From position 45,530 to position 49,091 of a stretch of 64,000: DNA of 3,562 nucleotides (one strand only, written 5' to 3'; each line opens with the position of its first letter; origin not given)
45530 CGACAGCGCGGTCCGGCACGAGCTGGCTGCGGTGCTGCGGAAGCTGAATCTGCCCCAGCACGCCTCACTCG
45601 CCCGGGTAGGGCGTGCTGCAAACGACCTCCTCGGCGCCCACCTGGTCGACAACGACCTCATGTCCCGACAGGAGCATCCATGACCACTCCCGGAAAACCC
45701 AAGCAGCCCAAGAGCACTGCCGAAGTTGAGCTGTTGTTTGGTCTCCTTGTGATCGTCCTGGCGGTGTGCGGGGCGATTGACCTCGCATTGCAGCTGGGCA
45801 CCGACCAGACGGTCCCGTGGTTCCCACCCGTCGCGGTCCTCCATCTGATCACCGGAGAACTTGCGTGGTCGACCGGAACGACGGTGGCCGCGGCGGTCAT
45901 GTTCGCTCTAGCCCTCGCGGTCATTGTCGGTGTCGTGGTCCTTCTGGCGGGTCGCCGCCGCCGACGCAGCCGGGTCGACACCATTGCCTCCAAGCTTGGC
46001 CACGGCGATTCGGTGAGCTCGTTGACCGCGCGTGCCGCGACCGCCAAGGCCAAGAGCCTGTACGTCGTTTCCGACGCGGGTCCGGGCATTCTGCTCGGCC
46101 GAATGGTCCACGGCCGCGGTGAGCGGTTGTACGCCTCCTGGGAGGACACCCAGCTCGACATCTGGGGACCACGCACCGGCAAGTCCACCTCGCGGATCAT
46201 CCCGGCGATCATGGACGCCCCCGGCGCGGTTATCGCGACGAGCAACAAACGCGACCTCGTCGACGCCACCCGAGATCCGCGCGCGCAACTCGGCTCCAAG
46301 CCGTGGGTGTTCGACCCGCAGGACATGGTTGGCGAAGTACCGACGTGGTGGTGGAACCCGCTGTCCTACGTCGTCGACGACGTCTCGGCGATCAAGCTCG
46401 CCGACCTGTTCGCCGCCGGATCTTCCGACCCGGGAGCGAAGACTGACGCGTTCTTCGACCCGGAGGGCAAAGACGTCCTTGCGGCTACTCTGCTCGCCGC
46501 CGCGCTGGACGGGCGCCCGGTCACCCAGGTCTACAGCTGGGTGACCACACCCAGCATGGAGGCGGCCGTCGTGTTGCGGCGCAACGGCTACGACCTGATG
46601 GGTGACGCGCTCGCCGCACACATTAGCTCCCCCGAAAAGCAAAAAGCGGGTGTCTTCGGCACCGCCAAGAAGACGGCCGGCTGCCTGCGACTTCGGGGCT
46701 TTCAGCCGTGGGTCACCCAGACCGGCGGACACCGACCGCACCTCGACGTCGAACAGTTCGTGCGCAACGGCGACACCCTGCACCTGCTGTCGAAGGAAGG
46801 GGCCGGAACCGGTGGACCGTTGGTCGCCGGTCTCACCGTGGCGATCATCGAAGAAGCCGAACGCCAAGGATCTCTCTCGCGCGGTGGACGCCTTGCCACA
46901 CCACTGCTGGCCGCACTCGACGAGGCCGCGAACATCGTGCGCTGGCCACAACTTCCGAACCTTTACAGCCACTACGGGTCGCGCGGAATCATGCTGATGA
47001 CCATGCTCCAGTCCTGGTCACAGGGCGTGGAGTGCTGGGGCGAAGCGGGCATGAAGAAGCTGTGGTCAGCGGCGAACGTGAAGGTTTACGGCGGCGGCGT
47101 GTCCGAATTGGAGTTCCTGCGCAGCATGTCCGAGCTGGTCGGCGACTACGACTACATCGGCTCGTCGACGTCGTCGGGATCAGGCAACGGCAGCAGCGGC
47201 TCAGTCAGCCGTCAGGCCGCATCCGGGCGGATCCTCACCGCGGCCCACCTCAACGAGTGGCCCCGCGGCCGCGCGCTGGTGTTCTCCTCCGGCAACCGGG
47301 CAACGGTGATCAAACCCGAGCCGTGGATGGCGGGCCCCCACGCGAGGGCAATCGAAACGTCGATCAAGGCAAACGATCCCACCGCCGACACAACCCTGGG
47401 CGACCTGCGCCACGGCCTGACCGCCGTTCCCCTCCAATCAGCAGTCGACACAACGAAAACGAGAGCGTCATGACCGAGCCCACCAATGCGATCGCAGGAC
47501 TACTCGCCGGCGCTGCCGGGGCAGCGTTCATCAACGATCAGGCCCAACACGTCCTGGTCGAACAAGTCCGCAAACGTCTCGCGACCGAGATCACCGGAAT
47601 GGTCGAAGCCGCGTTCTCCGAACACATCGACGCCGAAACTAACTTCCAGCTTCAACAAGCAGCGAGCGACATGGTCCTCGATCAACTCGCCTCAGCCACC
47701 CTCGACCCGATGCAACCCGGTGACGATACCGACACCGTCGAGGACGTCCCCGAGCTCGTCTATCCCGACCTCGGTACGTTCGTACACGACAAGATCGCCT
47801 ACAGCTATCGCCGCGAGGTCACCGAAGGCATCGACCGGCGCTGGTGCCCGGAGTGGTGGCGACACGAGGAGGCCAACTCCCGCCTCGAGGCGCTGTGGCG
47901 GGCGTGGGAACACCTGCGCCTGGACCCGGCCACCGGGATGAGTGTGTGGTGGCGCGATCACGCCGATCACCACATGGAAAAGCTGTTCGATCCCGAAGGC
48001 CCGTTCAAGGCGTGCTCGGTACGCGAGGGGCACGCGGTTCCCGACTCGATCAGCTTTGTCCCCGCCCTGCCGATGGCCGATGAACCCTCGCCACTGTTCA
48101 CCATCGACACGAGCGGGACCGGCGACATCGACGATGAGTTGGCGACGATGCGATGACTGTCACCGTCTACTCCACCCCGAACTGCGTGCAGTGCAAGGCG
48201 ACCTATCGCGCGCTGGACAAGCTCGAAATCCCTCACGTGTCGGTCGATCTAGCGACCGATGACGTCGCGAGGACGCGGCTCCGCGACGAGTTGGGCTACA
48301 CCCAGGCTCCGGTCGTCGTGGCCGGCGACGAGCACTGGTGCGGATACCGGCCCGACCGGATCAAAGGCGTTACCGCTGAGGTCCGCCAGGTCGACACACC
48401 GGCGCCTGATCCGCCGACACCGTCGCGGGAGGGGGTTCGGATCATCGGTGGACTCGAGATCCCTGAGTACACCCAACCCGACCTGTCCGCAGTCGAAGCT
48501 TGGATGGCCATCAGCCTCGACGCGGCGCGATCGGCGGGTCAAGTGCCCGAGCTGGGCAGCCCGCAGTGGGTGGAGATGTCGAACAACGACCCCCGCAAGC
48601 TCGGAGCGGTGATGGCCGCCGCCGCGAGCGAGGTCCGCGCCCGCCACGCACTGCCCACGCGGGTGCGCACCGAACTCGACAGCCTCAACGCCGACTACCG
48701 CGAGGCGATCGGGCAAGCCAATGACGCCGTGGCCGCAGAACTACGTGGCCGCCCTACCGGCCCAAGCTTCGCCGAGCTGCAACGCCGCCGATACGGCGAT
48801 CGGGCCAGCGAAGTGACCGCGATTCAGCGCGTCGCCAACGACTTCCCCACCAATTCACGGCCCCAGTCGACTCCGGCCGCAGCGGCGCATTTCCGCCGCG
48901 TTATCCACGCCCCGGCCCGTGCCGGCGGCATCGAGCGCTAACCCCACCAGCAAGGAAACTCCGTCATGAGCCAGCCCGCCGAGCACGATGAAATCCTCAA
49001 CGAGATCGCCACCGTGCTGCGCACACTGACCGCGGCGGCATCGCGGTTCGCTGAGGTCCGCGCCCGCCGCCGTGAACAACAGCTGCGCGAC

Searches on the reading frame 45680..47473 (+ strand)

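Call 39: search_protein_families(library=pfam, proteins=[window:45680-47473:+], max_evalue=0.01)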
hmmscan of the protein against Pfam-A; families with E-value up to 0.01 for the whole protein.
window:45680-47473:+ (597 aa): 3 families
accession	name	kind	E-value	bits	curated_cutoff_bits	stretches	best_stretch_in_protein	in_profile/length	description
PF12696.13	TraG-D_C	-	9.3e-33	113.3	22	1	408-528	1-125/126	TraM recognition site of TraD and TraG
PF02534.20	T4SS-DNA_transf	-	6.5e-15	55.4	20.1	1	163-542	52-438/468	Type IV secretory system Conjugative DNA transfer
PF10412.15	TrwB_AAD_bind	-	0.0077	15.6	20.5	0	413-535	250-374/387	Type IV secretion-system coupling protein DNA-binding domain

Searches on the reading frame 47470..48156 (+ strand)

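Call 79: search_protein_families(library=pfam, proteins=[window:47470-48156:+], max_evalue=0.001)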
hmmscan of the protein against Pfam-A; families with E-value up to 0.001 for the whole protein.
window:47470-48156:+ (228 aa): 1 family
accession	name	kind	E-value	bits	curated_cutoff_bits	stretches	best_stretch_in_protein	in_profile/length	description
PF16259.10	DUF4913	-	4.7e-38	130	25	1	98-189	1-92/104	Domain of unknown function (DUF4913)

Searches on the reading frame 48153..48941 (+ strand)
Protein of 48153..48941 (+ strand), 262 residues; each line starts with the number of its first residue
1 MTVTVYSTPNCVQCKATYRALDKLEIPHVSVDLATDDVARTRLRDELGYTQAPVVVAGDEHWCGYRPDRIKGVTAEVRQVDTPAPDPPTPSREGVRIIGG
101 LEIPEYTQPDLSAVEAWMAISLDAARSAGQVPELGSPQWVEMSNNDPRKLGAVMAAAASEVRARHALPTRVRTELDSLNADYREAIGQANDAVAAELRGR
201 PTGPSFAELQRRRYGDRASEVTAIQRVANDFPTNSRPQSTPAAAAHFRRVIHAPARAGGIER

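Call 39: search_protein_families(library=pfam, proteins=[window:48153-48941:+], max_evalue=0.01)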
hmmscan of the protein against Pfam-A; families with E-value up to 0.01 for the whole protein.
window:48153-48941:+ (262 aa): 3 families
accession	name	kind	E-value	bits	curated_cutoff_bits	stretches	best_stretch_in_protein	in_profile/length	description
PF00462.30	Glutaredoxin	-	6.7e-14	52.3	22.9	1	3-62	1-60/60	Glutaredoxin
PF10888.13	DUF2742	-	0.0027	18.5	22.7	1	127-159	20-52/97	Protein of unknown function (DUF2742)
PF23921.1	DUF7260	-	0.0055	16.6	27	0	152-213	116-176/242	Domain of unknown function (DUF7260)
